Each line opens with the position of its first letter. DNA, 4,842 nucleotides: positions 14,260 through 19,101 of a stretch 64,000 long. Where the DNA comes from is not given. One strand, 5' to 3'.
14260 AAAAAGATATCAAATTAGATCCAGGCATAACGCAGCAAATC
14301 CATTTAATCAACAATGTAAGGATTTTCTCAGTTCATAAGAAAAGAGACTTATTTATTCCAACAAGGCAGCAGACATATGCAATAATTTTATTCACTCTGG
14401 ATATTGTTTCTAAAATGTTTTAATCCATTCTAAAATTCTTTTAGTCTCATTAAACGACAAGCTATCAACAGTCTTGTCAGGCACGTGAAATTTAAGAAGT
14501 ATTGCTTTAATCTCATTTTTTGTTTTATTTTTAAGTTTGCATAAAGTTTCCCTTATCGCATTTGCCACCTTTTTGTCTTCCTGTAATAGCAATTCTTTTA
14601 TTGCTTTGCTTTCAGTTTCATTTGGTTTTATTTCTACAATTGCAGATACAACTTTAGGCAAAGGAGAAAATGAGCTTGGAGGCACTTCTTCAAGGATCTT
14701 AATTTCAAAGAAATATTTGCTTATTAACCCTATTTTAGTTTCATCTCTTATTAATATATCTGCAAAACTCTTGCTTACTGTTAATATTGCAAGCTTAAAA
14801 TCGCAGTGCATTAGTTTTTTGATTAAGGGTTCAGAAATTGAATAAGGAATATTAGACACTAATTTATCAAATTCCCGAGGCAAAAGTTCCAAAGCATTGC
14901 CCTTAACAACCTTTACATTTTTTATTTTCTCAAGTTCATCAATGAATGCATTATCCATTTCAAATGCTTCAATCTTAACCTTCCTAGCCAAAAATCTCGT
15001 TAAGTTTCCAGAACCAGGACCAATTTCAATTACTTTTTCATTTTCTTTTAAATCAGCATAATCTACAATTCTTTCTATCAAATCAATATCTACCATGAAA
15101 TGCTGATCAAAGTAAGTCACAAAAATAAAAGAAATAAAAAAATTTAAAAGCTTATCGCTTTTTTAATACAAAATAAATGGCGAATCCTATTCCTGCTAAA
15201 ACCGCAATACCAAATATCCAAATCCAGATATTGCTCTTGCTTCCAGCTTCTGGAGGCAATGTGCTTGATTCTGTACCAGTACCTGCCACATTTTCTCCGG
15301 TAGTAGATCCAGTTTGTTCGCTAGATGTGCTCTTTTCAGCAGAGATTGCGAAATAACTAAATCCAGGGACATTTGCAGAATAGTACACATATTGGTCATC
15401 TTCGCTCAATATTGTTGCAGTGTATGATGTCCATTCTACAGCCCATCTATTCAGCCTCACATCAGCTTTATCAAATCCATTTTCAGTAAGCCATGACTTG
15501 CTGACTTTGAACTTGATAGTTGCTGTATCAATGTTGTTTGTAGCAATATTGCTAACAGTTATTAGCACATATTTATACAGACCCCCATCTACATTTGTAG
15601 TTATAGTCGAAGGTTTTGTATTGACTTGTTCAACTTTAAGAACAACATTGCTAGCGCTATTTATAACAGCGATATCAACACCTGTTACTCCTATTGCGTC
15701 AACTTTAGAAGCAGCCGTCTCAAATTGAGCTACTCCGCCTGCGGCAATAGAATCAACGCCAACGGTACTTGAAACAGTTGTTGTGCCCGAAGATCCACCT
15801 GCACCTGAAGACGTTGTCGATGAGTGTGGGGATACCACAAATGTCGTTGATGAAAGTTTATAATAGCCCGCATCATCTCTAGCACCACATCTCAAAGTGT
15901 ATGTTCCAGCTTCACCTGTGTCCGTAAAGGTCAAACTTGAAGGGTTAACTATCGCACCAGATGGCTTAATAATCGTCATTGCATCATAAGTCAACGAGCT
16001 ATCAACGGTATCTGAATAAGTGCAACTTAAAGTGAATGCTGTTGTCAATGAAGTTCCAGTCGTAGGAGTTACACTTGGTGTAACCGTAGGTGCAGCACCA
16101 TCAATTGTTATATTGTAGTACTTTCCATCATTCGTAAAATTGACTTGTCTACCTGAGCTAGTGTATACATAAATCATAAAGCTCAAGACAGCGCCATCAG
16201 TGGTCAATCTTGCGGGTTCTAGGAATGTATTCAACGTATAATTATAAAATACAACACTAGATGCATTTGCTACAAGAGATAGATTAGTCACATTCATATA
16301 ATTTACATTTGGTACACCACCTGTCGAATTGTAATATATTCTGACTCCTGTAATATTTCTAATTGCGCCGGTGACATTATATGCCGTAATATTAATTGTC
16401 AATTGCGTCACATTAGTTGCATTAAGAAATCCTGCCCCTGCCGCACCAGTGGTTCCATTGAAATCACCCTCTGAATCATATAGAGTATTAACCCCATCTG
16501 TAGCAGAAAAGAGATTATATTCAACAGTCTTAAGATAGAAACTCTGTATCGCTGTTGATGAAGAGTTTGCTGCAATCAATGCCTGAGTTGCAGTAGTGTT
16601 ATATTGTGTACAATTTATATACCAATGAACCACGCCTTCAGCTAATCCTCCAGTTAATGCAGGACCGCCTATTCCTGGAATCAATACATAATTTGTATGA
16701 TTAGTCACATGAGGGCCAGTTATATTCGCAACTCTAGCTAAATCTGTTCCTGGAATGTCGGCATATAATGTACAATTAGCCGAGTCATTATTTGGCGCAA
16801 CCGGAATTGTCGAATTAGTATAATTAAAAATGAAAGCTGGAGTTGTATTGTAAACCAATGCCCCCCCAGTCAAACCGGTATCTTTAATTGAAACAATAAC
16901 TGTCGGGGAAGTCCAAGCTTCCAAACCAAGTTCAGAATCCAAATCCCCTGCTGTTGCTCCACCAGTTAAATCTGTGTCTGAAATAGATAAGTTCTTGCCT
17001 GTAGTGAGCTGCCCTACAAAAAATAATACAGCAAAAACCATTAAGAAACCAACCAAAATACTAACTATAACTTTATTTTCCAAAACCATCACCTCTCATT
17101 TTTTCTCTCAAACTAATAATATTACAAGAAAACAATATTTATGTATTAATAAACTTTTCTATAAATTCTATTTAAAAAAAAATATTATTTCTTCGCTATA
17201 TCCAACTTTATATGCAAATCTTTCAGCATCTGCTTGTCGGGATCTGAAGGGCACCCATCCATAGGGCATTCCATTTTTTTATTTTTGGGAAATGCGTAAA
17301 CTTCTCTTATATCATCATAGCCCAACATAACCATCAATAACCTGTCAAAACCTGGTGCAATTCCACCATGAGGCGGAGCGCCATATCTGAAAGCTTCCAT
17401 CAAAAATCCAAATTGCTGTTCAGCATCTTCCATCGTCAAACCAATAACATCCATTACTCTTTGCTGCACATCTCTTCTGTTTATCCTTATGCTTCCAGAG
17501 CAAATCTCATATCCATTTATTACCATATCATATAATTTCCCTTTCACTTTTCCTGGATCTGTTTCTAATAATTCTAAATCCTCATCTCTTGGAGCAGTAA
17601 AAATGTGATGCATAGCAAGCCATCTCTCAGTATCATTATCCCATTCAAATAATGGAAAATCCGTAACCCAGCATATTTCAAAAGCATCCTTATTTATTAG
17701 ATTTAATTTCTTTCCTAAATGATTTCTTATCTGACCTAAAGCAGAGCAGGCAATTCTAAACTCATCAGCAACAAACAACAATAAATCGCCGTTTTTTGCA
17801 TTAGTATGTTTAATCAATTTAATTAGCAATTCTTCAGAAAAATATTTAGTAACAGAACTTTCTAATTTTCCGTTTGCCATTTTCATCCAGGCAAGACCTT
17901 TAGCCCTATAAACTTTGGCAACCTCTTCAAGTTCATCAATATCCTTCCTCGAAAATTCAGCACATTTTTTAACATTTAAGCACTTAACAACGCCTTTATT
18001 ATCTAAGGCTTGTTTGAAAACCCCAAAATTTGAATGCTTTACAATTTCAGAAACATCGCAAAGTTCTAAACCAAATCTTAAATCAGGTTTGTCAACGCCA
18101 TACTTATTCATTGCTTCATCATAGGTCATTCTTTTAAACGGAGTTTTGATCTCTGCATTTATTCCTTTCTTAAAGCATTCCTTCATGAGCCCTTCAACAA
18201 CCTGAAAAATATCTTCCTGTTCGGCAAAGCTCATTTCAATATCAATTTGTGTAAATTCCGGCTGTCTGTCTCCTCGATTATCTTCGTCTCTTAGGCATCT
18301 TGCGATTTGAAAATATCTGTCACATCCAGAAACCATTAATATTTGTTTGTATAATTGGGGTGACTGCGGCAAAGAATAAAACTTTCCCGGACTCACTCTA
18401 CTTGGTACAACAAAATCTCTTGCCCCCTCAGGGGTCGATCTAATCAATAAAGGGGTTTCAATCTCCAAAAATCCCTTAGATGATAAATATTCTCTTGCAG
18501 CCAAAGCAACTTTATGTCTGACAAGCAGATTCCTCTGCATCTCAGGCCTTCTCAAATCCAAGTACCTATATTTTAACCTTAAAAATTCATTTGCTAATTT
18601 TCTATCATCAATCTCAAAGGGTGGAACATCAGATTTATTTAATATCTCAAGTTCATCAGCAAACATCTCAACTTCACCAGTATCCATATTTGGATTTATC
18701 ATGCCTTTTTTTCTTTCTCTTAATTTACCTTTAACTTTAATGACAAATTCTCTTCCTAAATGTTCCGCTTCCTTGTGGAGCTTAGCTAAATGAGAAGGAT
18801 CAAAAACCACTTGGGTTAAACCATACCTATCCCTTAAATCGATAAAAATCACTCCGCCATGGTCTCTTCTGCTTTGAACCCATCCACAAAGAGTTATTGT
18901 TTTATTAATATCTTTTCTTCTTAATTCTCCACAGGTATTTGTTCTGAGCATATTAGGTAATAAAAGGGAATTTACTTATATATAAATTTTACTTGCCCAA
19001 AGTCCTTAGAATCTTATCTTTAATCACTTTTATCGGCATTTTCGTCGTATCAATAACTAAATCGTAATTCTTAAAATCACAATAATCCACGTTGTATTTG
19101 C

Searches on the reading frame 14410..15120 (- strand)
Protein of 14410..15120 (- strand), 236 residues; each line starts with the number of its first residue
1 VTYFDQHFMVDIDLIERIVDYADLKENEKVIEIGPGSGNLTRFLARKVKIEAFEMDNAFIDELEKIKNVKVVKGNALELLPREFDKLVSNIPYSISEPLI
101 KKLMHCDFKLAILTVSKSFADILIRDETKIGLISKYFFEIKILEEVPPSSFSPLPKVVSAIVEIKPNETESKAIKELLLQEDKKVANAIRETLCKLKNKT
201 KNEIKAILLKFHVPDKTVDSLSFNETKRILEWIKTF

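Call 19: search_protein_families(library=pfam, proteins=[window:14410-15120:-], max_evalue=0.001)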
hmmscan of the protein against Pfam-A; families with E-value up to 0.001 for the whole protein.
window:14410-15120:- (236 aa): 1 family
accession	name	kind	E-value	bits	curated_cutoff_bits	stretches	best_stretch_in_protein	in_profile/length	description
PF00398.26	RrnaAD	-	4.2e-35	121.5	24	1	4-217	8-250/263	Ribosomal RNA adenine dimethylase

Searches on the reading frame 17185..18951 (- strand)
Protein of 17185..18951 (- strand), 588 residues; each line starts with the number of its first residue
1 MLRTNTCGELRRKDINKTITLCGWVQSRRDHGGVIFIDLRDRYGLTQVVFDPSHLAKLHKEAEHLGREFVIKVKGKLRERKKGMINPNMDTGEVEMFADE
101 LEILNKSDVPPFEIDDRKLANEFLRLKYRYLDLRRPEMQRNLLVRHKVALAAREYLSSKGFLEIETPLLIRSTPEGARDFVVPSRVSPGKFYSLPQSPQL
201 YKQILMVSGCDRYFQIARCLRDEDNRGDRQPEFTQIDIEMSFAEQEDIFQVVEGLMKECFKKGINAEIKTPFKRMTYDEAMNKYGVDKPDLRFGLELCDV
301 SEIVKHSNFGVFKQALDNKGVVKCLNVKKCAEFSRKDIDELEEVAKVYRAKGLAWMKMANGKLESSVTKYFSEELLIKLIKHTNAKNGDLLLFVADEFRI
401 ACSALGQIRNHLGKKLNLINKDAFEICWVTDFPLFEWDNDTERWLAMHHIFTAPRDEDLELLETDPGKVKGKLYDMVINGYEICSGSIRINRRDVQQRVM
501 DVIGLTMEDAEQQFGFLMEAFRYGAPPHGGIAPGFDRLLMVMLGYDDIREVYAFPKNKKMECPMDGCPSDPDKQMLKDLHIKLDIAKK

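Call 19: search_protein_families(library=pfam, proteins=[window:17185-18951:-], max_evalue=0.001)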
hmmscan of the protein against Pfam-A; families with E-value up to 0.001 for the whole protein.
window:17185-18951:- (588 aa): 4 families
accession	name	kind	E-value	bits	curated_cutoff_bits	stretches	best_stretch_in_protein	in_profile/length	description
PF00152.25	tRNA-synt_2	-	5.4e-120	400.5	25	1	122-558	2-308/308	tRNA synthetases class II (D, K and N)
PF02938.19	GAD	-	5.2e-27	94.4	23.4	1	312-405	1-95/95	GAD domain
PF01336.31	tRNA_anti-codon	-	2.2e-19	69.6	27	1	19-104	1-75/75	OB-fold nucleic acid binding domain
PF01409.25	tRNA-synt_2d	-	0.00045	20.2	19.8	0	212-274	104-164/246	tRNA synthetases class II core domain (F)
